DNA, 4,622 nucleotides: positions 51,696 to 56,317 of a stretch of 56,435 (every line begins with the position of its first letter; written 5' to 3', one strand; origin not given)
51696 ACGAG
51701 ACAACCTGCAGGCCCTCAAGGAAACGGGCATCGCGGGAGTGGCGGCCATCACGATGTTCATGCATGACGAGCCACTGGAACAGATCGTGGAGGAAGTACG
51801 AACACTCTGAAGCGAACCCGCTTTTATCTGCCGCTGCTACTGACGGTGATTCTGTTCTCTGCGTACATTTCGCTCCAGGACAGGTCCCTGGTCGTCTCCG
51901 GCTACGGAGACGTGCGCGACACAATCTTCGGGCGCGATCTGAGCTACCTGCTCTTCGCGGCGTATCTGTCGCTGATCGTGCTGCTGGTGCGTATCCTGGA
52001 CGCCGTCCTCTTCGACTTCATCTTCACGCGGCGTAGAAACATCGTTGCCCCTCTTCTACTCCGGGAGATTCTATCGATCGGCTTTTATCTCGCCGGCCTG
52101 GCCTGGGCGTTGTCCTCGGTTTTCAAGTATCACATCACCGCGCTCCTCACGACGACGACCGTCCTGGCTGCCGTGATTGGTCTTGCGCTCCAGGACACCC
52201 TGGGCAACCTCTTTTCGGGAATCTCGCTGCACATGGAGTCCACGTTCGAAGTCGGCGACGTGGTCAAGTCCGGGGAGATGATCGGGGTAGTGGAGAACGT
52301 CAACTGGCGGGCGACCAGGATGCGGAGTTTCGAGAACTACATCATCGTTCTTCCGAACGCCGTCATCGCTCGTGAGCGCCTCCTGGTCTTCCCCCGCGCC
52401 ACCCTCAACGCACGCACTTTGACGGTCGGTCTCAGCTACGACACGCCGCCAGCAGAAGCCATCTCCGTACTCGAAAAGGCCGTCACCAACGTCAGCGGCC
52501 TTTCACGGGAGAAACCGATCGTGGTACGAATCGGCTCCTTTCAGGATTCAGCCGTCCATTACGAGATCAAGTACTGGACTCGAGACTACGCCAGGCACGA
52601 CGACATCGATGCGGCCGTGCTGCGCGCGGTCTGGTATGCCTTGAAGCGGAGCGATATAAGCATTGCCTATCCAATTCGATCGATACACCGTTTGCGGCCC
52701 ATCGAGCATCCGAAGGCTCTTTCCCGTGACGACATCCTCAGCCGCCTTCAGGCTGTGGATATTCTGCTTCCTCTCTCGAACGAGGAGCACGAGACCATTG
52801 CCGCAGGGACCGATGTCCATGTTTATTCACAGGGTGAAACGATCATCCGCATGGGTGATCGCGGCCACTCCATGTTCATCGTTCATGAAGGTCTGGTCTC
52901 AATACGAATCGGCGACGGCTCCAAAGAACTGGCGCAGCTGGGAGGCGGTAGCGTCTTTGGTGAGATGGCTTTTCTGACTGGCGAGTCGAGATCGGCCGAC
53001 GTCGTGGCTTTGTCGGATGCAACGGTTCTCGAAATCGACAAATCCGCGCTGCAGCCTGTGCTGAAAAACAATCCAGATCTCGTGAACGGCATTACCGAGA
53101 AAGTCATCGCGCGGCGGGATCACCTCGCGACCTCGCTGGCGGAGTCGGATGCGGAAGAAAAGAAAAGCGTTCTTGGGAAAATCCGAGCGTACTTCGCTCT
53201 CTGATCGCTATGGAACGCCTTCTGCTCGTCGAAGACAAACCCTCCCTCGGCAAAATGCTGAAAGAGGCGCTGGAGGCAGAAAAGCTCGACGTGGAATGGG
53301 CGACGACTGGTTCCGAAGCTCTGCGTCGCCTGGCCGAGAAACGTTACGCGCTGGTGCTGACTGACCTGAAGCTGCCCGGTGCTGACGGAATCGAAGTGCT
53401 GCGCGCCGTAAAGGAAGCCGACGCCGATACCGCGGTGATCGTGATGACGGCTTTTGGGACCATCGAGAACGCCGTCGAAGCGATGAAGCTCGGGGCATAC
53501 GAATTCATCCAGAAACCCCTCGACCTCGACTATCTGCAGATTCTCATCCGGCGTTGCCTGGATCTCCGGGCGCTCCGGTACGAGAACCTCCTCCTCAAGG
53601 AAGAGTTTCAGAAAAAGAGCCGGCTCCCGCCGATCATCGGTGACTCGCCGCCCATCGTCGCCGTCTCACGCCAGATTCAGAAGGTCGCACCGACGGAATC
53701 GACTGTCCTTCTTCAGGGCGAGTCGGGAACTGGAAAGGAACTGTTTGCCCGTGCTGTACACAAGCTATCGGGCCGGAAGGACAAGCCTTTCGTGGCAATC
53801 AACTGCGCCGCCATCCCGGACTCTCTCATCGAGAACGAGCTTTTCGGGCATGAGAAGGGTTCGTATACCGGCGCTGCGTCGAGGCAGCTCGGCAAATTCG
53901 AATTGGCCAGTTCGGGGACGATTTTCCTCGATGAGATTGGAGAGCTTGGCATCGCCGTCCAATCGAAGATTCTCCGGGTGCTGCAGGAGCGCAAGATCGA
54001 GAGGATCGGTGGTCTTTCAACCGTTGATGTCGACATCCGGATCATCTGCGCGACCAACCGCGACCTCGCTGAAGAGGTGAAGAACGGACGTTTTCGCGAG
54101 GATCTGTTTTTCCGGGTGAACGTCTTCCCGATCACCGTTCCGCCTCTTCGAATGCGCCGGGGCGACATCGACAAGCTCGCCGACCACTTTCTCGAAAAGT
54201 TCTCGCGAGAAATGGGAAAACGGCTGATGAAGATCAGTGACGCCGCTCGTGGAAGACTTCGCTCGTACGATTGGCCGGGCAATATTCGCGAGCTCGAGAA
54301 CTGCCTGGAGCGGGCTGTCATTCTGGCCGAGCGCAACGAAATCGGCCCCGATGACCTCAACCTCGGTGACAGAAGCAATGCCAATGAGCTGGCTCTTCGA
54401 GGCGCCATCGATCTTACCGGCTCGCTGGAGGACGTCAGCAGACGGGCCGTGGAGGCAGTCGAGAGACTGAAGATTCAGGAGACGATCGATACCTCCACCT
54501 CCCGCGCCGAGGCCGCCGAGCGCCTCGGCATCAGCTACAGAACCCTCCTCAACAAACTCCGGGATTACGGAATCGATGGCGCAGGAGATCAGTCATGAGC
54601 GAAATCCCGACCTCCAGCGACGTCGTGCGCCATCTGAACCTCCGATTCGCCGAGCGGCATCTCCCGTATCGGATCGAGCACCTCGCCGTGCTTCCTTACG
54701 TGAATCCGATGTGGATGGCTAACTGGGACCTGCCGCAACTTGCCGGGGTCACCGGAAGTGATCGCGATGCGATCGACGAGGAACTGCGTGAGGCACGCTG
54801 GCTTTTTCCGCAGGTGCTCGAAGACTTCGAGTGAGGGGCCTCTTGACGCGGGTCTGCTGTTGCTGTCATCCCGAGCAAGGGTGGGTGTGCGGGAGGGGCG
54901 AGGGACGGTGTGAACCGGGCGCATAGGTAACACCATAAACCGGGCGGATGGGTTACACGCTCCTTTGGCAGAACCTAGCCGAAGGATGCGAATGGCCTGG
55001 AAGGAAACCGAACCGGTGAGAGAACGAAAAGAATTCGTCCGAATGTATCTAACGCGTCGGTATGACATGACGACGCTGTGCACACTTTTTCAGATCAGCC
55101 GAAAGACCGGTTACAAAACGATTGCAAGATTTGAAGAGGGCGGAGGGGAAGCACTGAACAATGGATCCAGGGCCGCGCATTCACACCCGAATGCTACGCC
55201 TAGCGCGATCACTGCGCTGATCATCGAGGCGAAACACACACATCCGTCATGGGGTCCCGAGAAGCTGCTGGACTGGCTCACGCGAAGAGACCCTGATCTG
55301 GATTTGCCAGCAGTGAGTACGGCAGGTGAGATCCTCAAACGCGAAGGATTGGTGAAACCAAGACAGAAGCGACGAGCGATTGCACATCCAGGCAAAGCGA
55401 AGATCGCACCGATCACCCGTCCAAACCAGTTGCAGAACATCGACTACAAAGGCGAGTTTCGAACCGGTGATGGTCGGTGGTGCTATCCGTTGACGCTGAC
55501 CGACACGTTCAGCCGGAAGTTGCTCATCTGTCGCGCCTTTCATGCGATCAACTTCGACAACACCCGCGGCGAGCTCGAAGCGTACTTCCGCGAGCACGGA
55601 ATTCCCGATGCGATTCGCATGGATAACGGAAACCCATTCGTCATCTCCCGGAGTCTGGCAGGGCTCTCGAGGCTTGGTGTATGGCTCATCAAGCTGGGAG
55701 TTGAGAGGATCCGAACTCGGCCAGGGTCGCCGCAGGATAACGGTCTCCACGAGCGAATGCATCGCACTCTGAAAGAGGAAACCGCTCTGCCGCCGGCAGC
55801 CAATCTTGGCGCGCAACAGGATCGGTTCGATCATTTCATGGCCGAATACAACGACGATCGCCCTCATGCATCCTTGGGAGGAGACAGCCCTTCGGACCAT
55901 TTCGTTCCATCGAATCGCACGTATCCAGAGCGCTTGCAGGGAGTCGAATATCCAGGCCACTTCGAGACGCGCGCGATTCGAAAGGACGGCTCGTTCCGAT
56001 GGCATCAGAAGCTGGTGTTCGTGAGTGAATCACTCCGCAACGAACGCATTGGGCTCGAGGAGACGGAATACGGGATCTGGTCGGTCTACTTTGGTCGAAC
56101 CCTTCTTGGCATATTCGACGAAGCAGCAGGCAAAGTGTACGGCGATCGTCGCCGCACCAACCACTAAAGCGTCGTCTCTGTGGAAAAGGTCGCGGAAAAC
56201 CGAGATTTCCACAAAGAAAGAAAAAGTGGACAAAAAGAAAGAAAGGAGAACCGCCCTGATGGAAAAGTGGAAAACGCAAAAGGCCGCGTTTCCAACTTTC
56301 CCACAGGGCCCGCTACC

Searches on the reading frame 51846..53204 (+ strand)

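Call 30: search_protein_families(library=pfam, proteins=[window:51846-53204:+], max_evalue=0.0001)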
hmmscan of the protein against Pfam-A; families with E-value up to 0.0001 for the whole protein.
window:51846-53204:+ (452 aa): 3 families
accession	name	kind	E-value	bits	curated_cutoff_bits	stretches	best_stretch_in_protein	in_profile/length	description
PF00027.35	cNMP_binding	-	1.5e-22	79.8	27.5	1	326-409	3-89/89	Cyclic nucleotide-binding domain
PF00924.24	MS_channel_2nd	-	1.2e-15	57.8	20.2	1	117-176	1-60/68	Mechanosensitive ion channel, beta-domain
PF21082.3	MS_channel_3rd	-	2e-09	38.2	21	1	192-273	3-88/88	Mechanosensitive ion channel MscS, C-terminal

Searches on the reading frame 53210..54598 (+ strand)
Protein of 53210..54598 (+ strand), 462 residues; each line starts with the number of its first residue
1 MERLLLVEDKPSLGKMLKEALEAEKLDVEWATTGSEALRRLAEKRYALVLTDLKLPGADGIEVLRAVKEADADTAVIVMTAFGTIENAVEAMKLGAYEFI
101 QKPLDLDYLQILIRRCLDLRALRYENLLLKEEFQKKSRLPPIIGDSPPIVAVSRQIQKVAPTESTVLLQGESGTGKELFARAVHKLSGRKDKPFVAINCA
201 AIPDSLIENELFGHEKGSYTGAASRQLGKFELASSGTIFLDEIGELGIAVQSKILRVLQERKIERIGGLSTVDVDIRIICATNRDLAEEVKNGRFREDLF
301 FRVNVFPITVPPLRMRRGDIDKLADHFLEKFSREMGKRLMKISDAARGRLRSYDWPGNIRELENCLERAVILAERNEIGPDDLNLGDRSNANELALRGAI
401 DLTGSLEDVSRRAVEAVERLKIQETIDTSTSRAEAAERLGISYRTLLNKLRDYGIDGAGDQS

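Call 104: search_protein_families(library=pfam, proteins=[window:53210-54598:+], max_evalue=0.001)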
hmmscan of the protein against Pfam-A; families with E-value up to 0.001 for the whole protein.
window:53210-54598:+ (462 aa): 10 families
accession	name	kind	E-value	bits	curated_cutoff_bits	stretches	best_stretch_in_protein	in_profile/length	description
PF00158.32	Sigma54_activat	-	4.3e-70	235.2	20.2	1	142-308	1-167/168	Sigma-54 interaction domain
PF00072.30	Response_reg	-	1e-26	93.7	30.2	1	5-111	2-108/111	Response regulator receiver domain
PF25601.1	AAA_lid_14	-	3e-25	88.3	27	1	314-386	1-73/87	AAA+ ATPase lid domain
PF14532.12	Sigma54_activ_2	-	1.4e-20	74.4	25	1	143-313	1-138/138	Sigma-54 interaction domain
PF00004.35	AAA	-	5.3e-07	30.6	21.2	1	166-301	1-129/131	ATPase family associated with various cellular activities (AAA)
PF02954.25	HTH_8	-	6.9e-07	29.3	22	1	414-453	2-42/42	Bacterial regulatory protein, Fis family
PF07728.20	AAA_5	-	1.8e-06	28.4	22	1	166-284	2-123/139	AAA domain (dynein-related subfamily)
PF07724.20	AAA_2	-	3.7e-06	27.5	27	1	163-295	3-136/166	AAA domain (Cdc48 subfamily)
PF18024.7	HTH_50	-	1.7e-05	24.8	27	1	413-455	7-49/50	Helix-turn-helix domain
PF01078.27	Mg_chelatase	-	0.001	19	20.3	0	164-283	23-157/207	Magnesium chelatase, subunit ChlI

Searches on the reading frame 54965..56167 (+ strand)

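Call 104: search_protein_families(library=pfam, proteins=[window:54965-56167:+], max_evalue=0.001)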
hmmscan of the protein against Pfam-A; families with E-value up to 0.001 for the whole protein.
window:54965-56167:+ (400 aa): 5 families
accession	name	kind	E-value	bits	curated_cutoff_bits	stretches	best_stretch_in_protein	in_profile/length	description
PF13683.12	rve_3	-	7.3e-15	54.9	26.5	1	245-309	2-67/67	Integrase core domain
PF00665.32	rve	-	1.9e-12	47.7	32.6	1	151-256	2-102/102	Integrase core domain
PF13565.12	HTH_32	-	2.1e-09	38.2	33.7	1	48-124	1-73/73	Homeodomain-like domain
PF13518.12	HTH_28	-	5.5e-06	26.8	25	1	20-70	1-50/52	Helix-turn-helix domain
PF13384.12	HTH_23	-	4.6e-05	23.5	24.6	1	18-60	4-45/50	Homeodomain-like domain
